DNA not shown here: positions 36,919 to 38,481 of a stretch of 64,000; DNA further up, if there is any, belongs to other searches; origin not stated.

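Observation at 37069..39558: Tandem duplication of argininosuccinate synthase with one divergent copy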

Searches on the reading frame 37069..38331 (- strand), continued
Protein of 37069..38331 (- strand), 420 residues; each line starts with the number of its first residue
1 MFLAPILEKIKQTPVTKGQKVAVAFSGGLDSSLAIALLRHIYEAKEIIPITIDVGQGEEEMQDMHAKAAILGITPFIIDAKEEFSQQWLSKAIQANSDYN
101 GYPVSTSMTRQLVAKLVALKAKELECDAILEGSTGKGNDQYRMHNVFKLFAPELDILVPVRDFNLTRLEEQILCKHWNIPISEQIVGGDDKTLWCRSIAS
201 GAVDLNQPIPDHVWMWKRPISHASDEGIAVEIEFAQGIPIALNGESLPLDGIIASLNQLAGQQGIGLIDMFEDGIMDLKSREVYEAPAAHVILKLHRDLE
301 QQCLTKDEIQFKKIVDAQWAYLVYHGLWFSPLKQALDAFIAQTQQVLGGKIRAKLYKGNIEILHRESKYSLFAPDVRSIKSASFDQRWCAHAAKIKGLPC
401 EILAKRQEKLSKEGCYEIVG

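Call 43: search_protein_families(library=pfam, proteins=[L024:9612-10931:+, L024:10950-12182:+, L024:12183-13349:+, L024:6470-8245:+, L058:6479-7846:-, L058:9936-11018:+, L007:11371-11976:+, L007:11963-13099:+, L007:7383-9185:+, L035:250-1119:+])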
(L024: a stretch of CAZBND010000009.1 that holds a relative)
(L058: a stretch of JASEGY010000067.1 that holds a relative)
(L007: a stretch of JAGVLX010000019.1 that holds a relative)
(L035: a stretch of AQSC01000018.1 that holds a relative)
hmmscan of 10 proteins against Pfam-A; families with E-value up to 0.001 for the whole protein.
L024:9612-10931:+ (439 aa): 1 family
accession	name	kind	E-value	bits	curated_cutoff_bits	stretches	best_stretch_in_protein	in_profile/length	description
PF00155.27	Aminotran_1_2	-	1.9e-30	106.7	19.7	1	61-423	16-358/361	Aminotransferase class I and II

L024:10950-12182:+ (410 aa): 2 families
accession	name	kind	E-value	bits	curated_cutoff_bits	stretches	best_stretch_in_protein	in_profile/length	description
PF00682.25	HMGL-like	-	1.5e-49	169.2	29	1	5-273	2-252/260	HMGL-like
PF22617.1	HCS_D2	-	1.4e-11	45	27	1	296-373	2-71/82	Homocitrate synthase post-HMGL domain-like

L024:12183-13349:+ (388 aa): 1 family
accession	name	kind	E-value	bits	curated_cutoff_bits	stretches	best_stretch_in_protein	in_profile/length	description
PF00923.25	TAL_FSA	-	4.3e-85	286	27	1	28-380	1-284/285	Transaldolase/Fructose-6-phosphate aldolase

L024:6470-8245:+ (591 aa): 1 family
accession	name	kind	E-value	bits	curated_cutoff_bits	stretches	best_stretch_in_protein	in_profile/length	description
PF01293.25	PEPCK_ATP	-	1.1e-10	41.3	26.5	1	143-354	133-310/465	Phosphoenolpyruvate carboxykinase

L058:6479-7846:- (455 aa): 3 families
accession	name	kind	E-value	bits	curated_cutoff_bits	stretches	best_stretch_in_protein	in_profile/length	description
PF02729.26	OTCace_N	-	1.1e-50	172.1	29.9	1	6-145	1-147/148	Aspartate/ornithine carbamoyltransferase, carbamoyl-P binding domain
PF00185.30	OTCace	-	7.5e-20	72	29.4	2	246-337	61-156/157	Aspartate/ornithine carbamoyltransferase, Asp/Orn binding domain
PF02748.20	PyrI_C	-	9.6e-09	35.4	23.4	1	365-406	6-45/48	Aspartate carbamoyltransferase regulatory chain, metal binding domain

L058:9936-11018:+ (360 aa): 3 families
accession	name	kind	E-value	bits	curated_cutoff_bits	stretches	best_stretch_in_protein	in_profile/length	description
PF00117.34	GATase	-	1.4e-50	172.1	22.8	1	179-353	1-189/190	Glutamine amidotransferase class-I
PF00988.28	CPSase_sm_chain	-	2.7e-50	169.9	27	1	8-142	1-126/126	Carbamoyl-phosphate synthase small chain, CPSase domain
PF07722.19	Peptidase_C26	-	6.3e-06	26.5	20.5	1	222-266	84-128/219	Peptidase C26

L007:11371-11976:+ (201 aa): 3 families
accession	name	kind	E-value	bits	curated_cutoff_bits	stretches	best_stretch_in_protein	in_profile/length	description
PF08348.17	PAS_6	-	2e-26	92.6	27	1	4-108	1-112/115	YheO-like PAS domain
PF13309.12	HTH_22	-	1.9e-19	69.9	29.6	1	134-195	2-63/63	HTH domain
PF02796.21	HTH_7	-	1.1e-05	26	23.8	0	150-196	4-44/45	Helix-turn-helix domain of resolvase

L007:11963-13099:+ (378 aa): 3 families
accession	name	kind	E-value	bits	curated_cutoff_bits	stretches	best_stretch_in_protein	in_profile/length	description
PF00155.27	Aminotran_1_2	-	1.4e-42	146.6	19.7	1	50-352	33-349/361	Aminotransferase class I and II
PF00266.25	Aminotran_5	-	5.7e-09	35.9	21.5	1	65-194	49-180/371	Aminotransferase class-V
PF01053.26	Cys_Met_Meta_PP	-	1.9e-05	23.8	27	1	57-189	50-173/381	Cys/Met metabolism PLP-dependent enzyme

L007:7383-9185:+ (600 aa): 3 families
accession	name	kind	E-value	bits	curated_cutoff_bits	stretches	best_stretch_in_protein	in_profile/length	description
PF00005.33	ABC_tran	-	1.4e-30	107.2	25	1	373-520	3-137/137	ABC transporter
PF00664.28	ABC_membrane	-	3.8e-13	50.2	28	1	36-304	2-270/274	ABC transporter transmembrane region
PF02463.25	SMC_N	-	6.3e-07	29.5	40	1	412-560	111-209/220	RecF/RecN/SMC N terminal domain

L035:250-1119:+ (289 aa): 2 families
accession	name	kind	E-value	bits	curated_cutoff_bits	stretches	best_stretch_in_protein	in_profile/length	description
PF00185.30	OTCace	-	4.1e-50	170.3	29.4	1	148-284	4-155/157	Aspartate/ornithine carbamoyltransferase, Asp/Orn binding domain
PF02729.26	OTCace_N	-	1.3e-49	168.6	29.9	1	3-141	1-148/148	Aspartate/ornithine carbamoyltransferase, carbamoyl-P binding domain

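Call 60: search_protein_families(library=ncbifam, proteins=[L035:250-1119:+, L001:11947-12876:-, L058:6479-7846:-, L032:7424-8185:+], max_evalue=1e-10)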
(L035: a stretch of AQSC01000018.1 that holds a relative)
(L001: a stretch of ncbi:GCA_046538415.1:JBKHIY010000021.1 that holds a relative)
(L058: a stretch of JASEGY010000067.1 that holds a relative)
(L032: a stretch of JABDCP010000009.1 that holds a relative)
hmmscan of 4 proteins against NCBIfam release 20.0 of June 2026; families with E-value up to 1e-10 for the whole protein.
L035:250-1119:+ (289 aa): 15 families
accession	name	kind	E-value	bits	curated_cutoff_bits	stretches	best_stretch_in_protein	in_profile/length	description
NF001986.0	PRK00779.1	subfamily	1.7e-114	382.1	306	1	2-287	5-304/307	ornithine carbamoyltransferase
TIGR00658.1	orni_carb_tr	equivalog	8e-108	360.2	280.85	1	3-287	1-303/304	ornithine carbamoyltransferase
NF011380.0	PRK14805.1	equivalog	3.4e-98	328.5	421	1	3-287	2-300/302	ornithine carbamoyltransferase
TIGR04384.1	putr_carbamoyl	exception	3.3e-82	276.2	500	1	7-287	4-307/330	putrescine carbamoyltransferase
NF003286.0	PRK04284.1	subfamily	1.2e-64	218.5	515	1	4-251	8-277/332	ornithine carbamoyltransferase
NF011379.0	PRK14804.1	equivalog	1.4e-61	208.3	373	1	2-287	6-309/311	ornithine carbamoyltransferase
NF009213.0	PRK12562.1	subfamily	5e-50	170.8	559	1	3-284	7-329/334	ornithine carbamoyltransferase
NF002470.0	PRK01713.1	equivalog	2.8e-49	168.4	545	1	3-251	8-278/334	ornithine carbamoyltransferase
NF002032.1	PRK00856.1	equivalog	9.3e-47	159.6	263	1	3-286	1-296/297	aspartate carbamoyltransferase catalytic subunit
TIGR00670.1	asp_carb_tr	equivalog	6.3e-42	143.7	236.95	1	3-286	1-302/304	aspartate carbamoyltransferase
NF003384.0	PRK04523.1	equivalog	3.8e-41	141.2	288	2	2-142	3-162/336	N-acetylornithine carbamoyltransferase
NF008853.0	PRK11891.1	equivalog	1.4e-31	109.6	560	1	3-150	89-240/430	aspartate carbamoyltransferase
NF006046.0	PRK08192.1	equivalog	6.6e-28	97.9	512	1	3-141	7-149/339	aspartate carbamoyltransferase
NF010387.0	PRK13814.1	equivalog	2.3e-19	69.5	660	1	4-283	7-299/310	aspartate carbamoyltransferase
NF005538.0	PRK07200.1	equivalog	2.7e-11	43.1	453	0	37-144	58-182/396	knotted carbamoyltransferase YgeW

L001:11947-12876:- (309 aa): 16 families
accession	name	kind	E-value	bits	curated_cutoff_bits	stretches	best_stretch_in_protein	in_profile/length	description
NF002032.1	PRK00856.1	equivalog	3e-122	407.5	263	1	6-302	1-296/297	aspartate carbamoyltransferase catalytic subunit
TIGR00670.1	asp_carb_tr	equivalog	4e-100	334.8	236.95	1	6-302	1-302/304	aspartate carbamoyltransferase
NF010387.0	PRK13814.1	equivalog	2.2e-71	240.3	660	1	6-302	6-302/310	aspartate carbamoyltransferase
NF008853.0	PRK11891.1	equivalog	6.6e-50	170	560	1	5-304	88-399/430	aspartate carbamoyltransferase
NF006046.0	PRK08192.1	equivalog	1.8e-48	165.5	512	1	3-304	4-318/339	aspartate carbamoyltransferase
NF001986.0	PRK00779.1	subfamily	1.8e-45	155.4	306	1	4-303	4-304/307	ornithine carbamoyltransferase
TIGR00658.1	orni_carb_tr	equivalog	1.7e-41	142.4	280.85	1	6-302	1-302/304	ornithine carbamoyltransferase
TIGR04384.1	putr_carbamoyl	exception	4.1e-30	105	500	1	9-302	3-306/330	putrescine carbamoyltransferase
NF011380.0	PRK14805.1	equivalog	9.3e-30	103.7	421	1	6-302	2-299/302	ornithine carbamoyltransferase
NF009916.0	PRK13376.1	equivalog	2.8e-26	92.1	800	1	4-305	6-335/525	bifunctional aspartate carbamoyltransferase catalytic subunit/aspartate carbamoyltransferase regulatory subunit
NF003286.0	PRK04284.1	subfamily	3.5e-22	78.9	515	1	5-196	6-194/332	ornithine carbamoyltransferase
NF003384.0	PRK04523.1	equivalog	1.9e-21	76.5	288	0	5-77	3-70/336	N-acetylornithine carbamoyltransferase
NF002470.0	PRK01713.1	equivalog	6.3e-18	65.3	545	1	5-196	7-195/334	ornithine carbamoyltransferase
NF009213.0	PRK12562.1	subfamily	1.9e-16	60.4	559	1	4-196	5-195/334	ornithine carbamoyltransferase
NF011379.0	PRK14804.1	equivalog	3.1e-14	52.8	373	1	6-301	7-308/311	ornithine carbamoyltransferase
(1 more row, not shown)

L058:6479-7846:- (455 aa): 15 families
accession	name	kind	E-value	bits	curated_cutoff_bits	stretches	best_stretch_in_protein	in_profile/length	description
TIGR00670.1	asp_carb_tr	equivalog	6.8e-95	317.7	236.95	2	6-206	1-203/304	aspartate carbamoyltransferase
NF002032.1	PRK00856.1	equivalog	4.7e-86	288.6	263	1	6-337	1-295/297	aspartate carbamoyltransferase catalytic subunit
NF008853.0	PRK11891.1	equivalog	1.8e-71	241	560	2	3-202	86-292/430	aspartate carbamoyltransferase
NF006046.0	PRK08192.1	equivalog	7e-69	232.6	512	1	6-202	7-210/339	aspartate carbamoyltransferase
NF001986.0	PRK00779.1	subfamily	8.9e-45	153.1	306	1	3-200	3-198/307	ornithine carbamoyltransferase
TIGR00658.1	orni_carb_tr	equivalog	1.8e-42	145.6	280.85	1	6-200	1-193/304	ornithine carbamoyltransferase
NF010387.0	PRK13814.1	equivalog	1.9e-33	115.7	660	1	21-184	21-188/310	aspartate carbamoyltransferase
NF009916.0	PRK13376.1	equivalog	3.4e-32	111.7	800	1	6-207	8-228/525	bifunctional aspartate carbamoyltransferase catalytic subunit/aspartate carbamoyltransferase regulatory subunit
TIGR04384.1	putr_carbamoyl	exception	2.6e-29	102.4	500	1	8-163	2-160/330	putrescine carbamoyltransferase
NF011380.0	PRK14805.1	equivalog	6.1e-27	94.5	421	1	6-191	2-185/302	ornithine carbamoyltransferase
NF003286.0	PRK04284.1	subfamily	9.1e-26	90.7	515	1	4-201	5-202/332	ornithine carbamoyltransferase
NF002470.0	PRK01713.1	equivalog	1e-16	61.3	545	1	5-190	7-193/334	ornithine carbamoyltransferase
NF003384.0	PRK04523.1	equivalog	1.1e-16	60.8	288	1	6-158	4-174/336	N-acetylornithine carbamoyltransferase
NF009213.0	PRK12562.1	subfamily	1.5e-15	57.5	559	1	6-165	7-168/334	ornithine carbamoyltransferase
NF011379.0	PRK14804.1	equivalog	1.8e-15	56.9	373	1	2-180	3-178/311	ornithine carbamoyltransferase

L032:7424-8185:+ (253 aa): 10 families
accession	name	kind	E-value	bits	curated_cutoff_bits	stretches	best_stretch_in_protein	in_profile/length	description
NF007029.0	PRK09495.1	equivalog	6.8e-31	107.9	303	1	21-250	12-243/248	glutamine ABC transporter substrate-binding protein GlnH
TIGR01096.1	3A0103s03R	subfamily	1.9e-30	106.2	256.35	1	30-249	20-249/250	lysine/arginine/ornithine ABC transporter substrate-binding protein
NF041765.1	ArtJ_Ecoli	equivalog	1.2e-21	77.4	510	1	20-250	7-241/243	arginine ABC transporter substrate-binding protein ArtJ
NF008426.0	PRK11260.1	equivalog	2.1e-21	76.4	312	1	31-250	38-260/266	cystine ABC transporter substrate-binding protein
NF041764.1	ArtI_Ecoli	equivalog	2.9e-21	76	522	1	19-250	6-241/243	arginine ABC transporter substrate-binding protein ArtI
NF011583.0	PRK15007.1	subfamily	9.9e-21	74.2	358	1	18-250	5-241/243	arginine ABC transporter substrate-binding protein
NF011965.0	PRK15437.1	equivalog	5.5e-16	58.9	459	1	29-249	22-252/260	histidine ABC transporter substrate-binding protein HisJ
NF052427.1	StpK7MSMEG_1200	equivalog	8.2e-14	51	900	1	32-115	360-444/601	serine/threonine protein kinase StpK7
NF008112.0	PRK10859.1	equivalog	8.6e-14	50.8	354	1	31-160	40-169/483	membrane-bound lytic murein transglycosylase MltF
NF011586.0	PRK15010.1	equivalog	9e-14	51.6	440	1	4-249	1-252/260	lysine/arginine/ornithine ABC transporter substrate-binding protein ArgT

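Call 65: search_protein_families(library=pfam, proteins=[L085:1-957:+, L085:2207-2710:+, L084:5932-7254:+, L084:2692-4695:+, L035:7238-7876:-], max_evalue=0.01)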
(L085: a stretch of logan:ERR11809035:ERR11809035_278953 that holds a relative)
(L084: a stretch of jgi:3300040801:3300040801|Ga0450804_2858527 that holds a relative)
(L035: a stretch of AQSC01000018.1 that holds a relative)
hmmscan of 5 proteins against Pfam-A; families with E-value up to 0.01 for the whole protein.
L085:1-957:+ (318 aa): 9 families
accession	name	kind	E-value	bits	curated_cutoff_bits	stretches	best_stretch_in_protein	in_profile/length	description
PF00891.24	Methyltransf_2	-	1e-15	58.1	22.3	1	135-253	58-172/210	O-methyltransferase domain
PF13649.12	Methyltransf_25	-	1e-11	45.8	27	1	143-241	1-97/97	Methyltransferase domain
PF08242.18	Methyltransf_12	-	2.5e-10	41.4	30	1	144-243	1-98/98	Methyltransferase domain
PF13847.12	Methyltransf_31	-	2.6e-08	34.1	27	1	142-288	6-142/145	Methyltransferase domain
PF05175.20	MTS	-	1.4e-07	31.7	23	1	130-264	22-154/170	Methyltransferase small domain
PF08241.18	Methyltransf_11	-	2.9e-07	31.5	21.2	1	145-244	2-94/95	Methyltransferase domain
PF08100.18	Dimerisation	-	5.5e-05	23.4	25.6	1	1-54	24-82/93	O-methyltransferase dimerisation domain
PF13489.12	Methyltransf_23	-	0.0022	18.2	27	1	128-191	10-61/164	Methyltransferase domain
PF12802.13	MarR_2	-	0.0058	17.2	27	0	18-52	23-57/61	MarR family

L085:2207-2710:+ (168 aa): 0 families

L084:5932-7254:+ (440 aa): 2 families
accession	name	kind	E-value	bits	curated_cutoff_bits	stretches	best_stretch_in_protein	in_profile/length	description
PF08443.16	RimK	-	0.0017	18.4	21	0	234-298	17-82/188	RimK-like ATP-grasp domain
PF07478.18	Dala_Dala_lig_C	-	0.0076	16.2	24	0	238-298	19-81/204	D-ala D-ala ligase C-terminus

L084:2692-4695:+ (667 aa): 11 families
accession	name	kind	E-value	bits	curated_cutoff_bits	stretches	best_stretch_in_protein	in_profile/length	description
PF02826.25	2-Hacid_dh_C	-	9.1e-28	97.3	25.1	1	113-280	2-178/178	D-isomer specific 2-hydroxyacid dehydrogenase, NAD binding domain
PF08100.18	Dimerisation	-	8.5e-12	45.2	25.6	1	340-420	8-92/93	O-methyltransferase dimerisation domain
PF00891.24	Methyltransf_2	-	1.3e-10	41.4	22.3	1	497-647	64-209/210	O-methyltransferase domain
PF08242.18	Methyltransf_12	-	6.7e-10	40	30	1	500-599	1-98/98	Methyltransferase domain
PF00389.36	2-Hacid_dh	-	7.7e-10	39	24.6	1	50-304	39-126/134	D-isomer specific 2-hydroxyacid dehydrogenase, catalytic domain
PF13649.12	Methyltransf_25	-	2.1e-09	38.4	27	1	500-597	2-97/97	Methyltransferase domain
PF08241.18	Methyltransf_11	-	2e-07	32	21.2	1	500-600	1-94/95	Methyltransferase domain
PF13847.12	Methyltransf_31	-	5.8e-07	29.7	27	1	498-605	6-113/145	Methyltransferase domain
PF13489.12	Methyltransf_23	-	3.4e-06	27.3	27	1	493-650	20-162/164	Methyltransferase domain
PF05175.20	MTS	-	3.9e-06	27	23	1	491-602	27-139/170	Methyltransferase small domain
PF01209.24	Ubie_methyltran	-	0.0011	18.8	20.1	1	498-609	50-159/233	ubiE/COQ5 methyltransferase family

L035:7238-7876:- (212 aa): 3 families
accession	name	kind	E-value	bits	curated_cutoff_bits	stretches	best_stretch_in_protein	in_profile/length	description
PF13840.12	ACT_7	-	1e-07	32.2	27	1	153-202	16-64/65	ACT domain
PF22468.2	ACT_9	-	1.1e-05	25.5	27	1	154-201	8-57/61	ACT domain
PF24367.1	DUF7523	-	2.8e-05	24.9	27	0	127-201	86-155/158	Family of unknown function (DUF7523)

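Call 76: search_protein_families(library=pfam, proteins=[L013:12580-13038:+, L005:12590-13069:+, L032:6957-7427:+, L043:8024-8395:+, L008:12591-12908:+, L032:13433-14671:-, L032:14668-16002:-, L032:4272-6497:+, L013:15609-16817:-, L043:14714-17401:+], max_evalue=0.01)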
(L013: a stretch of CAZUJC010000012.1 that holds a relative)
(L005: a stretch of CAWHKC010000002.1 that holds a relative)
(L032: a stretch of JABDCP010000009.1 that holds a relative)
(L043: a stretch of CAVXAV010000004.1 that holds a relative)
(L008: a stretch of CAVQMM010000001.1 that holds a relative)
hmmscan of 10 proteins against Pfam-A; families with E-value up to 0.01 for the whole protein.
L013:12580-13038:+ (152 aa): 2 families
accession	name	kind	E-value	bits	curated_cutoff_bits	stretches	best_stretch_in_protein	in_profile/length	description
PF02863.23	Arg_repressor_C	-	1.5e-14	54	25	1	80-145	3-67/68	Arginine repressor, C-terminal domain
PF01316.27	Arg_repressor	-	9.6e-12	44.9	27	1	8-69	4-65/70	Arginine repressor, DNA binding domain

L005:12590-13069:+ (159 aa): 2 families
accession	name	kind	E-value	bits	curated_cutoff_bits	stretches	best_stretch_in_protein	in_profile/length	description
PF02863.23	Arg_repressor_C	-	6.9e-15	55.1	25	1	85-148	13-67/68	Arginine repressor, C-terminal domain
PF01316.27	Arg_repressor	-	3.1e-12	46.5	27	1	14-62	8-56/70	Arginine repressor, DNA binding domain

L032:6957-7427:+ (156 aa): 2 families
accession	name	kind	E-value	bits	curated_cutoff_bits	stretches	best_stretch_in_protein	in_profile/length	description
PF01316.27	Arg_repressor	-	2.5e-14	53.2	27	1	9-69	5-65/70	Arginine repressor, DNA binding domain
PF02863.23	Arg_repressor_C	-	1.3e-13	51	25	1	81-143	4-66/68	Arginine repressor, C-terminal domain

L043:8024-8395:+ (123 aa): 5 families
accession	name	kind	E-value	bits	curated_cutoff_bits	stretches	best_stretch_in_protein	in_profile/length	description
PF01381.28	HTH_3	-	5.1e-11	42.9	23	1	69-122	2-55/55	Helix-turn-helix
PF13560.12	HTH_31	-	1.7e-10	41.5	27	1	65-118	3-57/64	Helix-turn-helix domain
PF12844.13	HTH_19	-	4.8e-06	26.8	30.2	1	65-123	1-59/64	Helix-turn-helix domain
PF13744.12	HTH_37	-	0.00048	20.3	27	1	67-100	22-55/80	Helix-turn-helix domain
PF22495.2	HTH_92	-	0.0021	17.8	27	1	70-101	2-33/45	RsaL-like HTH domain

L008:12591-12908:+ (105 aa): 0 families

L032:13433-14671:- (412 aa): 5 families
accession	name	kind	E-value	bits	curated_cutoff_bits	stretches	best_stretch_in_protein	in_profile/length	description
PF12796.13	Ank_2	-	3.4e-41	140.2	27.3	4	316-399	1-82/90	Ankyrin repeats (3 copies)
PF13637.12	Ank_4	-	7e-29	99.7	22.7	3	319-364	4-50/50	Ankyrin repeats (many copies)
PF00023.36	Ank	-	5.2e-28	96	21.1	1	344-374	2-32/33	Ankyrin repeat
PF13606.12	Ank_3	-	3.5e-18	64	22.3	0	186-213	3-30/30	Ankyrin repeat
PF13857.12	Ank_5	-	1.7e-16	60.5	27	1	335-384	5-56/56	Ankyrin repeats (many copies)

L032:14668-16002:- (444 aa): 5 families
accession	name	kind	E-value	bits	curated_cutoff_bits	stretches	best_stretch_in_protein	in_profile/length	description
PF12796.13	Ank_2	-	1.3e-37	128.7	27.3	4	304-389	3-85/90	Ankyrin repeats (3 copies)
PF13637.12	Ank_4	-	4.3e-33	113.1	22.7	4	335-383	1-49/50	Ankyrin repeats (many copies)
PF00023.36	Ank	-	2.6e-27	93.8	21.1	2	180-211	2-33/33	Ankyrin repeat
PF13857.12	Ank_5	-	5.3e-18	65.4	27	2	67-117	1-53/56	Ankyrin repeats (many copies)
PF13606.12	Ank_3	-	1.1e-17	62.5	22.3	0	81-108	3-30/30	Ankyrin repeat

L032:4272-6497:+ (741 aa): 2 families
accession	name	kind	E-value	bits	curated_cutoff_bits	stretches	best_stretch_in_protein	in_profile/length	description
PF10101.14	DUF2339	-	2.8e-34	119.4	33.6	1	74-734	3-659/659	Predicted membrane protein (DUF2339)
PF09925.14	DUF2157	-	1.9e-06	28.1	32.4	1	73-182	35-142/146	Predicted membrane protein (DUF2157)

L013:15609-16817:- (402 aa): 1 family
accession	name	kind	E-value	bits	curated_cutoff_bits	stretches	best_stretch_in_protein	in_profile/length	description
PF07690.21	MFS_1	-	6.9e-33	114.4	33.4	2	18-228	2-215/347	Major Facilitator Superfamily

L043:14714-17401:+ (895 aa): 0 families

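Call 78: predict_structure(alignment_id=A1)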
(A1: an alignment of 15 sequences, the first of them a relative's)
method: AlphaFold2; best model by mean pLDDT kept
length: 420 residues; sequences in the alignment: 15
mean_pLDDT: 70.8   pTM: 0.71
mean pLDDT of the five models: 70.8, 64.7, 63.4, 63.0, 61.2
residues with pLDDT >= 90: 53; 70-90: 182; 50-70: 117; < 50: 68
segments of 3 or more residues with pLDDT < 50: 97-105, 134-139, 184-193, 195-197, 275-280, 377-397, 414-420
pLDDT, mean of each block of 10 residues (from residue 1): 83 88 67 80 91 74 80 86 77 52 52 84 93 49 74 81 69 80 47 48 64 81 89 87 88 87 77 49 72 84 70 62 52 61 75 92 85 54 42 43 59 47
secondary structure, 60 per line:
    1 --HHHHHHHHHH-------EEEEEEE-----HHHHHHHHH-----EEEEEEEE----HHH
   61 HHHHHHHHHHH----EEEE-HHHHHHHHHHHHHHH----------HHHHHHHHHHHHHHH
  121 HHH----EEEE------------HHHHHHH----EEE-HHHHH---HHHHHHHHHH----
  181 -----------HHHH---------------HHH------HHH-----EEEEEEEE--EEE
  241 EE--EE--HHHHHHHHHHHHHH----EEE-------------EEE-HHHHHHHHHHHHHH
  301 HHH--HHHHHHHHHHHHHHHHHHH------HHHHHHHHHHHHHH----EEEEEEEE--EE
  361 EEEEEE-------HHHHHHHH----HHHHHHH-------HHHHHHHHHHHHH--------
elements in order: H3-12 E20-26 H32-40 E46-53 H58-71 E76-79 H81-95 H106-123 E128-131 H144-150 E155-157 H159-163 H167-176 H192-195 E228-235 E238-242 H249-262 E267-269 E283-285 H287-303 H306-324 H331-344 E349-356 E359-366 H374-381 H386-392 H400-412
